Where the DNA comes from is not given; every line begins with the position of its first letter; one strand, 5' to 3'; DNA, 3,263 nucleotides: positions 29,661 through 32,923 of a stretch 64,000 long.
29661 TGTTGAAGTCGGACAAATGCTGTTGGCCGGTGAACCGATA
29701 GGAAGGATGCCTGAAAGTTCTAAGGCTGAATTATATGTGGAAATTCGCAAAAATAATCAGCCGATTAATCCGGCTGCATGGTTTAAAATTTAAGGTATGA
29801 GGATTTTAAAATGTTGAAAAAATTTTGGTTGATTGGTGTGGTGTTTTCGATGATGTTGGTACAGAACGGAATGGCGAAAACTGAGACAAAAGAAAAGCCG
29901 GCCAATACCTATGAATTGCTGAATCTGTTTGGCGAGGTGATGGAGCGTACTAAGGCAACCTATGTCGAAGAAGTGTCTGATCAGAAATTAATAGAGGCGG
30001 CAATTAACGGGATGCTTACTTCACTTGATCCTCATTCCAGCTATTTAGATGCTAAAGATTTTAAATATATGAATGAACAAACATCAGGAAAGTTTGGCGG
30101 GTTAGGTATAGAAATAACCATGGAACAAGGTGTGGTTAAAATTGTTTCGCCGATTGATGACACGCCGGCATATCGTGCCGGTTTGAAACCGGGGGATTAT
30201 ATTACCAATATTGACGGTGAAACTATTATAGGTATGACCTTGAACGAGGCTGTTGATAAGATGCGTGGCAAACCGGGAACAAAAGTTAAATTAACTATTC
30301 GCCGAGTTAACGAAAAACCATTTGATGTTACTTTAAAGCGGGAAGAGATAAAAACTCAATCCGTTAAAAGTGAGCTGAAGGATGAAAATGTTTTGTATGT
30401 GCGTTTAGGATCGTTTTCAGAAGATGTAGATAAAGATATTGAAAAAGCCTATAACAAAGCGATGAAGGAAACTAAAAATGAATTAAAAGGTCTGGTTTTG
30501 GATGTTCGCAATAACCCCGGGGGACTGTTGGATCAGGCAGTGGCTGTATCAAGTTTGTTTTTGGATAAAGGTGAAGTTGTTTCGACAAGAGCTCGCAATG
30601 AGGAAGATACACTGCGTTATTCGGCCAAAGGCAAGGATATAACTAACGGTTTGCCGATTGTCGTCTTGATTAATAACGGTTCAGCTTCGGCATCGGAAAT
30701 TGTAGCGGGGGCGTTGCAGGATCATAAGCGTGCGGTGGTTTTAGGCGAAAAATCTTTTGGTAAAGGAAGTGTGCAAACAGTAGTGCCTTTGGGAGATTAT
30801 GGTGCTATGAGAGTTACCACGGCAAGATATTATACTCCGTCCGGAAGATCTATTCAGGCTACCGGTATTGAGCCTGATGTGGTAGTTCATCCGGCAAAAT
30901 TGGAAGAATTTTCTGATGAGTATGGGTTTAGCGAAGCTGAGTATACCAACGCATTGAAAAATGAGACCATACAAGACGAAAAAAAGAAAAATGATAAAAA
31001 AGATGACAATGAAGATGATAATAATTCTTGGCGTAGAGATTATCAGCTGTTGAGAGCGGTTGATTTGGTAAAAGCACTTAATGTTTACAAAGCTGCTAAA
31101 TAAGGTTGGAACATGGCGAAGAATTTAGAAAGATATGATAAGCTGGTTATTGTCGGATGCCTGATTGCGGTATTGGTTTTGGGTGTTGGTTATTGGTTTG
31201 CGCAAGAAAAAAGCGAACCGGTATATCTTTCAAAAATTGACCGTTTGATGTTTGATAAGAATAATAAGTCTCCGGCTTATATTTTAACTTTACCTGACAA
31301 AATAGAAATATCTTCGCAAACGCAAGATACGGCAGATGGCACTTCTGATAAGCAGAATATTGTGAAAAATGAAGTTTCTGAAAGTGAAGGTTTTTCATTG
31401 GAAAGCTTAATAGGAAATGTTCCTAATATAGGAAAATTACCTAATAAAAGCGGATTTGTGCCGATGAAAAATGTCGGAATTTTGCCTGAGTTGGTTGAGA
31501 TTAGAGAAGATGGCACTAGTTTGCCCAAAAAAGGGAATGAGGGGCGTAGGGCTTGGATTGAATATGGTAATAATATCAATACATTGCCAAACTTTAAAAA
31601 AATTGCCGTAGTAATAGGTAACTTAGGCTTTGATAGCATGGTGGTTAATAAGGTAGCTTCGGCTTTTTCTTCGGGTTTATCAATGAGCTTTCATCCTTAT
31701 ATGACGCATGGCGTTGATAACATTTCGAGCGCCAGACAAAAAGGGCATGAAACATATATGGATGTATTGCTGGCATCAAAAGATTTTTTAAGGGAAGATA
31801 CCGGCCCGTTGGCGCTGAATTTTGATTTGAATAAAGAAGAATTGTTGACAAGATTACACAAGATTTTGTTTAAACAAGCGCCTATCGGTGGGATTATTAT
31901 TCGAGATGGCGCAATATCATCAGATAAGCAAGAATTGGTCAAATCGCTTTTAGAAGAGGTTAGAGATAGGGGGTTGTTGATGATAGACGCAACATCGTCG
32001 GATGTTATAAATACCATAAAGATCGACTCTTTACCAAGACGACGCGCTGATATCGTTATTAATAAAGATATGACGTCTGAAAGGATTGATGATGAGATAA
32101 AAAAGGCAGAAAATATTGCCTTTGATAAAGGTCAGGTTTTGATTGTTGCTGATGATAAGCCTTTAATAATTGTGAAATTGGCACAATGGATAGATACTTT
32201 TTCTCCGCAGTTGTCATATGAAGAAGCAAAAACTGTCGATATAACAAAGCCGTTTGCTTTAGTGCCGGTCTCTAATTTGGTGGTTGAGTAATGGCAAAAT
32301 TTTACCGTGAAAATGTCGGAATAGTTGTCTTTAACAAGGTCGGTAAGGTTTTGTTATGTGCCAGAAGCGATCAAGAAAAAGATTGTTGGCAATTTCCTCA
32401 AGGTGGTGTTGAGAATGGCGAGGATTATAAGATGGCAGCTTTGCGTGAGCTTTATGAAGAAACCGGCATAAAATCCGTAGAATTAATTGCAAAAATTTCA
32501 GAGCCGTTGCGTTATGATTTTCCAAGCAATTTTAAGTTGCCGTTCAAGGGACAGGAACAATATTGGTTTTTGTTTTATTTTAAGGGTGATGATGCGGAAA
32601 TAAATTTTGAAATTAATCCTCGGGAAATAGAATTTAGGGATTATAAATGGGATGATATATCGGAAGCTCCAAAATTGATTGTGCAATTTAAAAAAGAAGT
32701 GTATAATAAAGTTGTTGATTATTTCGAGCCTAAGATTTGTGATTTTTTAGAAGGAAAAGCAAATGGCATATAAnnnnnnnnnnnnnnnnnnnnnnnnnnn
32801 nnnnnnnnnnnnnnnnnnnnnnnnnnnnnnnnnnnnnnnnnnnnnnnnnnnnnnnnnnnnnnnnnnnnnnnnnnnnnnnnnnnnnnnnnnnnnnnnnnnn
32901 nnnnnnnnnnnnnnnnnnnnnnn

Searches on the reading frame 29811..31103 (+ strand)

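Call 55: search_protein_families(library=pfam, proteins=[window:29811-31103:+], max_evalue=0.00001)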
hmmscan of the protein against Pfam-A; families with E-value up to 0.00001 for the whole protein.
window:29811-31103:+ (430 aa): 5 families
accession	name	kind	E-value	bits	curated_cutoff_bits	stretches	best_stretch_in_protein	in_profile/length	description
PF03572.23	Peptidase_S41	-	3.6e-58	196.2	24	1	193-359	1-165/165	Peptidase family S41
PF17820.7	PDZ_6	-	7.9e-14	51.6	27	1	111-165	2-54/54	PDZ domain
PF13180.12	PDZ_2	-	7.1e-13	49.1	27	1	96-168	1-72/80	PDZ domain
PF00595.29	PDZ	-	2.2e-11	44.4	23.2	1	95-164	9-81/81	PDZ domain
PF22694.1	CtpB_N-like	-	8.6e-10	39.4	27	1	25-82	25-84/85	Activating protease CtpB N-terminal domain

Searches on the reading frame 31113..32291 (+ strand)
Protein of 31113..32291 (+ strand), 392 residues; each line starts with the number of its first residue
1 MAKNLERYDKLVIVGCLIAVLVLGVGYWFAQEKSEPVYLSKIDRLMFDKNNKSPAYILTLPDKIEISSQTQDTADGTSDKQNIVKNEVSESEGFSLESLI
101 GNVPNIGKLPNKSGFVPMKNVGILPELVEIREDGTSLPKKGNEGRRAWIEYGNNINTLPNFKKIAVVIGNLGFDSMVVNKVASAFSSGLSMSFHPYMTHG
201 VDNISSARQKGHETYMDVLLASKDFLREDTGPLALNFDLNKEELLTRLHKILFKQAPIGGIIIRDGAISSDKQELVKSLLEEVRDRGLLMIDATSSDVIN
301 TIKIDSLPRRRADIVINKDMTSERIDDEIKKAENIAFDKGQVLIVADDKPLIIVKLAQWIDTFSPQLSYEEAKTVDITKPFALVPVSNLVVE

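Call 55: search_protein_families(library=pfam, proteins=[window:31113-32291:+], max_evalue=0.00001)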
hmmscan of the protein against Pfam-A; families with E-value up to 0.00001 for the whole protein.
window:31113-32291:+ (392 aa): 1 family
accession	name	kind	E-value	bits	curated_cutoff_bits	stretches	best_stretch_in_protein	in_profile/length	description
PF04748.18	Polysacc_deac_2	-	4.6e-20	72.1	27.5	1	166-364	1-199/212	Divergent polysaccharide deacetylase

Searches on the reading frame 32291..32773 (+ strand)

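Call 55: search_protein_families(library=pfam, proteins=[window:32291-32773:+], max_evalue=0.00001)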
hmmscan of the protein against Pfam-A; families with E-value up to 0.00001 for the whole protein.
window:32291-32773:+ (160 aa): 1 family
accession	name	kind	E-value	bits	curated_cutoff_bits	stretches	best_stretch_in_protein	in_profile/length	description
PF00293.34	NUDIX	-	1.2e-24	87.3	21.1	1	5-139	2-132/134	NUDIX domain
